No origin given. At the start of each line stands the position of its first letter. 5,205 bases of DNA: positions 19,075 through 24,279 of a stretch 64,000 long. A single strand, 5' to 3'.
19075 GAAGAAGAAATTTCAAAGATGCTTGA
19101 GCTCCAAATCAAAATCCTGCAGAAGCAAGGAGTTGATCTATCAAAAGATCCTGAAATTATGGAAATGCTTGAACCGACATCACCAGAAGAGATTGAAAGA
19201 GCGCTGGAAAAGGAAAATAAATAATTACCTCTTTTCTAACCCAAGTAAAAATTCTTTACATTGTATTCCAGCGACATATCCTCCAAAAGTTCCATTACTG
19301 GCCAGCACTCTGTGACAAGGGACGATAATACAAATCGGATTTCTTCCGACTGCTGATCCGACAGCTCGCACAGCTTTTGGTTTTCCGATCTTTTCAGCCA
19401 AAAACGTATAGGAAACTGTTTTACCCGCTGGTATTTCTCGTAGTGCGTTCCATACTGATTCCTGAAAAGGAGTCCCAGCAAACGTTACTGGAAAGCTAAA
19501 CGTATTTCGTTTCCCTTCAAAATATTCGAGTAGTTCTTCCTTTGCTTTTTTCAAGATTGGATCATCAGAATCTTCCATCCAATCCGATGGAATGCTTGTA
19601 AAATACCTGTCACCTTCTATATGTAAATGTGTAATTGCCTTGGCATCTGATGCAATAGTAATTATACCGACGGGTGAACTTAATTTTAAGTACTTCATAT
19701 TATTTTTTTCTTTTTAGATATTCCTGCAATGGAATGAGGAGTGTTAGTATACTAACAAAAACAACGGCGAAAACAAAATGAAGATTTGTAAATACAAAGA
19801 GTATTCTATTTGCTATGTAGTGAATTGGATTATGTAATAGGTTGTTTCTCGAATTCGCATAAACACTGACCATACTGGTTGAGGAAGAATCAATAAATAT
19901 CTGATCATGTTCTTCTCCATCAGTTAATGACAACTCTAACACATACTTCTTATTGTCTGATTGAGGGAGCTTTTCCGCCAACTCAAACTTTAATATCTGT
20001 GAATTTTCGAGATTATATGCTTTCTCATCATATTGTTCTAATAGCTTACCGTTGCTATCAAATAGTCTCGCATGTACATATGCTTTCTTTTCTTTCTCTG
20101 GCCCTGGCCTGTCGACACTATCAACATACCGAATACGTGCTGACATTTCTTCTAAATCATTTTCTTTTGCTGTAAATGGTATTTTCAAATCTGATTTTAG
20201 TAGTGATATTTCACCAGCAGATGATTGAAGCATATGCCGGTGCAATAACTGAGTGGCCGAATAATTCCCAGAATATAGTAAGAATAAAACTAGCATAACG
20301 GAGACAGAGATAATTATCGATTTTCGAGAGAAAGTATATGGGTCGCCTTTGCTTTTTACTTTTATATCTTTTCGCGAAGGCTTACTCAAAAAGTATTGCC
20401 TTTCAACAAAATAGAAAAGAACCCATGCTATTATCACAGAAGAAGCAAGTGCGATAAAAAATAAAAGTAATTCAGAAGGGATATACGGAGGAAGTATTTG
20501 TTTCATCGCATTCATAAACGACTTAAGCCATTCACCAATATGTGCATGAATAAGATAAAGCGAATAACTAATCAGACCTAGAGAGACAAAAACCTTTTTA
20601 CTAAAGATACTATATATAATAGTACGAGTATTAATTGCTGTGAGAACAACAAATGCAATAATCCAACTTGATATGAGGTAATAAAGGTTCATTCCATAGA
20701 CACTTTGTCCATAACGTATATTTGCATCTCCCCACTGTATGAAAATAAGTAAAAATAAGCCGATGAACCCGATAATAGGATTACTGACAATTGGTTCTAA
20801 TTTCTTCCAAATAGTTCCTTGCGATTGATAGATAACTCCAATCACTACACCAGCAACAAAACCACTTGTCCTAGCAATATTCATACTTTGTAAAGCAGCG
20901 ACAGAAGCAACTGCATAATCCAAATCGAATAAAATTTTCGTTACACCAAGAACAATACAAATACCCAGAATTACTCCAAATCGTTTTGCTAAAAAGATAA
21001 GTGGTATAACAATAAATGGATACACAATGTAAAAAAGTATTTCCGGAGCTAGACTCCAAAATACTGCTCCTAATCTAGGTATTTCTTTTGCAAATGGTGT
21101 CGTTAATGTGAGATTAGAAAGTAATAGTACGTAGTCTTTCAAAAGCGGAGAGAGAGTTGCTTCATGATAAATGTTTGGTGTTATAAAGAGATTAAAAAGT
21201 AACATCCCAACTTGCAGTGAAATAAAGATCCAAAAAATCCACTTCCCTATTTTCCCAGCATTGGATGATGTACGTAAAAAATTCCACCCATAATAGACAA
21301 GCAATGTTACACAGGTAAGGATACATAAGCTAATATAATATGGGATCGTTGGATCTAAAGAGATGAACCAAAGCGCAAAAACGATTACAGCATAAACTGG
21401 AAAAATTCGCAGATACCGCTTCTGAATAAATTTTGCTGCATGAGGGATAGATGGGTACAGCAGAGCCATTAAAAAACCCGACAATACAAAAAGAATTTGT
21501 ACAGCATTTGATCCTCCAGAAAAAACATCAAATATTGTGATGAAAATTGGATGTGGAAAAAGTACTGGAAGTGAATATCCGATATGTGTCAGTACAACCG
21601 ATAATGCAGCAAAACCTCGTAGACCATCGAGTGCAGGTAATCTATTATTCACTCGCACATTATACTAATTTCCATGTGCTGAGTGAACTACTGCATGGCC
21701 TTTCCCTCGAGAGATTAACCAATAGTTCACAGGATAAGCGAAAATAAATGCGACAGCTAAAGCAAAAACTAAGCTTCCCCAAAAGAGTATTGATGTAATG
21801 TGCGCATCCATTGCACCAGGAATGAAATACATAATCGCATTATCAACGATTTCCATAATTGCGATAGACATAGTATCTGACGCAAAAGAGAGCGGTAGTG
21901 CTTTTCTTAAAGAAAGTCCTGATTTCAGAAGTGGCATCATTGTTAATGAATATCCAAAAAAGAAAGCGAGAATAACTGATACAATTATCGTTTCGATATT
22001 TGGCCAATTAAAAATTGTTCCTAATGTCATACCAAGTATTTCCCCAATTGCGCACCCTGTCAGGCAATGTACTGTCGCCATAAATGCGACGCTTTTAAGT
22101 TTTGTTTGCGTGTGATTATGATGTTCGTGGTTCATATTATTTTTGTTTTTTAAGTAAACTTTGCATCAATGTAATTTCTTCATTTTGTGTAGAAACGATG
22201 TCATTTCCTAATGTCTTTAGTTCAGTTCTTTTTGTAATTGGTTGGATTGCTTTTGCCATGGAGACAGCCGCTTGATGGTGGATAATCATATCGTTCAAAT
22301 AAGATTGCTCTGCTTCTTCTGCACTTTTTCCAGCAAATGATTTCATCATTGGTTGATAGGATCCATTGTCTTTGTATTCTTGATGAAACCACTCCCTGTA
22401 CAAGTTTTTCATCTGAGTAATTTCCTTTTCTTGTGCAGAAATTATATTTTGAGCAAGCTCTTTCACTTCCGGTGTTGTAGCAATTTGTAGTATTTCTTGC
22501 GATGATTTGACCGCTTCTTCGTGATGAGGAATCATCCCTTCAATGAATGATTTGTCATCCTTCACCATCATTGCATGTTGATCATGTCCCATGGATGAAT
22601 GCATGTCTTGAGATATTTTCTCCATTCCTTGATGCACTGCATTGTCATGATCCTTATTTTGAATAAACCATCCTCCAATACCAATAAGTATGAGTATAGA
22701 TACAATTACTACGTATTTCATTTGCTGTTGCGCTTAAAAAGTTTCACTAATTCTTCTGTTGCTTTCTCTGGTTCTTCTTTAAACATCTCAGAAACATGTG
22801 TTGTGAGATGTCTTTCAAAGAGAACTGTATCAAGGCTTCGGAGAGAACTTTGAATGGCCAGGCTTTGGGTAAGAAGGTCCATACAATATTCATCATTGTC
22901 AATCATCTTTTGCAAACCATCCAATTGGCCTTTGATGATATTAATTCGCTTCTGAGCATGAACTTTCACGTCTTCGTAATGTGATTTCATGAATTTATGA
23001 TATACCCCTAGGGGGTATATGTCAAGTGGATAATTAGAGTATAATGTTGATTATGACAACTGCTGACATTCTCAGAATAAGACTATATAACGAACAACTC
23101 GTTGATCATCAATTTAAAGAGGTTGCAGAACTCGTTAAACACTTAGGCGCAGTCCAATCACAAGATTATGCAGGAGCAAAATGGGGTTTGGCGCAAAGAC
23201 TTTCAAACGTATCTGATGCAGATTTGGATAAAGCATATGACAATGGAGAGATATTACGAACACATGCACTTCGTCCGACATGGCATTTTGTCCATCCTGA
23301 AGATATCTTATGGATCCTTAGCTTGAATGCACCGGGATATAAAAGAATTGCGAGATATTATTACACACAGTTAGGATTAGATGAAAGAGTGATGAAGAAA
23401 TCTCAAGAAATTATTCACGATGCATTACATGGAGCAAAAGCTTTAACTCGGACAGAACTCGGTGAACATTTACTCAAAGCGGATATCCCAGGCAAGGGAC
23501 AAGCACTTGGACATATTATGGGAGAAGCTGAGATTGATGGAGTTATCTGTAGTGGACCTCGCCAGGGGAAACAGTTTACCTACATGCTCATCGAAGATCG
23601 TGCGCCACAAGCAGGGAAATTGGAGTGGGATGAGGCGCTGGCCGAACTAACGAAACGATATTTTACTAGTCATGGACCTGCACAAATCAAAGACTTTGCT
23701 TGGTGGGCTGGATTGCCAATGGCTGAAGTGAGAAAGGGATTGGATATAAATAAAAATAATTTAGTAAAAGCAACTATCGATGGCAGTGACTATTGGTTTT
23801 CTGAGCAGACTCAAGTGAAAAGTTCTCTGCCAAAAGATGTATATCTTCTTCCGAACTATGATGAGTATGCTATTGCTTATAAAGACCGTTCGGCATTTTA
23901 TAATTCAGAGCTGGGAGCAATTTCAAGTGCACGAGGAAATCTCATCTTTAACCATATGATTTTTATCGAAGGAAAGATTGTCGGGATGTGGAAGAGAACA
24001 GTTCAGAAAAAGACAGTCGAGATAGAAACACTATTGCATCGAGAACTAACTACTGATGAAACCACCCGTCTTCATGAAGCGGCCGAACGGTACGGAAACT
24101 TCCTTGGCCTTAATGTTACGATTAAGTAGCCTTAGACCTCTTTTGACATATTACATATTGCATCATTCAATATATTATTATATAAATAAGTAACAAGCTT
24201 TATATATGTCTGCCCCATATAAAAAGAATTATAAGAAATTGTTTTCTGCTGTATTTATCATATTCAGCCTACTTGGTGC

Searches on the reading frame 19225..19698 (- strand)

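Call 9: search_protein_families(library=pfam, proteins=[window:19225-19698:-], max_evalue=0.001)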
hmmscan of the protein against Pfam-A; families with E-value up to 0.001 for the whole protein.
window:19225-19698:- (157 aa): 2 families
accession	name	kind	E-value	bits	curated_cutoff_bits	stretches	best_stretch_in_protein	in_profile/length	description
PF01035.26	DNA_binding_1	-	2.4e-32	111.1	27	1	77-156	1-80/81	6-O-methylguanine DNA methyltransferase, DNA binding domain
PF02870.21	Methyltransf_1N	-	2.5e-11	44.4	21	1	1-72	1-70/71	6-O-methylguanine DNA methyltransferase, ribonuclease-like domain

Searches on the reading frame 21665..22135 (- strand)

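Call 9: search_protein_families(library=pfam, proteins=[window:21665-22135:-], max_evalue=0.001)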
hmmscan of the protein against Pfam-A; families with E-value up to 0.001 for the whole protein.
window:21665-22135:- (156 aa): 1 family
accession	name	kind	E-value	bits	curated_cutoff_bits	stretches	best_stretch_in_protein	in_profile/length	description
PF14342.11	DUF4396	-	2.7e-42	144.9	27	1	17-146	5-141/141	Domain of unknown function (DUF4396)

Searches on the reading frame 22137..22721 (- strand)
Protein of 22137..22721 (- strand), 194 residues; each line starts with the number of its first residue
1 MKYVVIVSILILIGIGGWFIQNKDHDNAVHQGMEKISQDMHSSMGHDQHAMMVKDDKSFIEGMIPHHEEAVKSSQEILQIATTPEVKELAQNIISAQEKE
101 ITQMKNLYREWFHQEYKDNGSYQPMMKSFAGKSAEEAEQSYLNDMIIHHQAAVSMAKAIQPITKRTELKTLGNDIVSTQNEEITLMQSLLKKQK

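Call 10: search_protein_families(library=pfam, proteins=[window:22137-22721:-], max_evalue=0.001)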
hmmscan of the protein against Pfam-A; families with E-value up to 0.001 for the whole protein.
window:22137-22721:- (194 aa): 3 families
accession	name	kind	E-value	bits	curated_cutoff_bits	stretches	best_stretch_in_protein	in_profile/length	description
PF03713.19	DUF305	-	9.3e-42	143.1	27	2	56-190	1-151/151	Domain of unknown function (DUF305)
PF13628.12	DUF4142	-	2.2e-08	34.9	27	1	79-174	26-123/138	Domain of unknown function (DUF4142)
PF08490.17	DUF1744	-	0.00027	20.1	27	1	84-185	252-347/399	Domain of unknown function (DUF1744)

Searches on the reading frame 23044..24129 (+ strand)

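Call 10: search_protein_families(library=pfam, proteins=[window:23044-24129:+], max_evalue=0.001)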
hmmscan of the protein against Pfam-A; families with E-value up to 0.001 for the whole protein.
window:23044-24129:+ (361 aa): 1 family
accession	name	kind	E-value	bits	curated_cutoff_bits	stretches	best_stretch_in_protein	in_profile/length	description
PF06224.18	AlkZ-like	-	4.8e-63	214.2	25.9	1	31-353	1-329/329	DNA glycosylase AlkZ-like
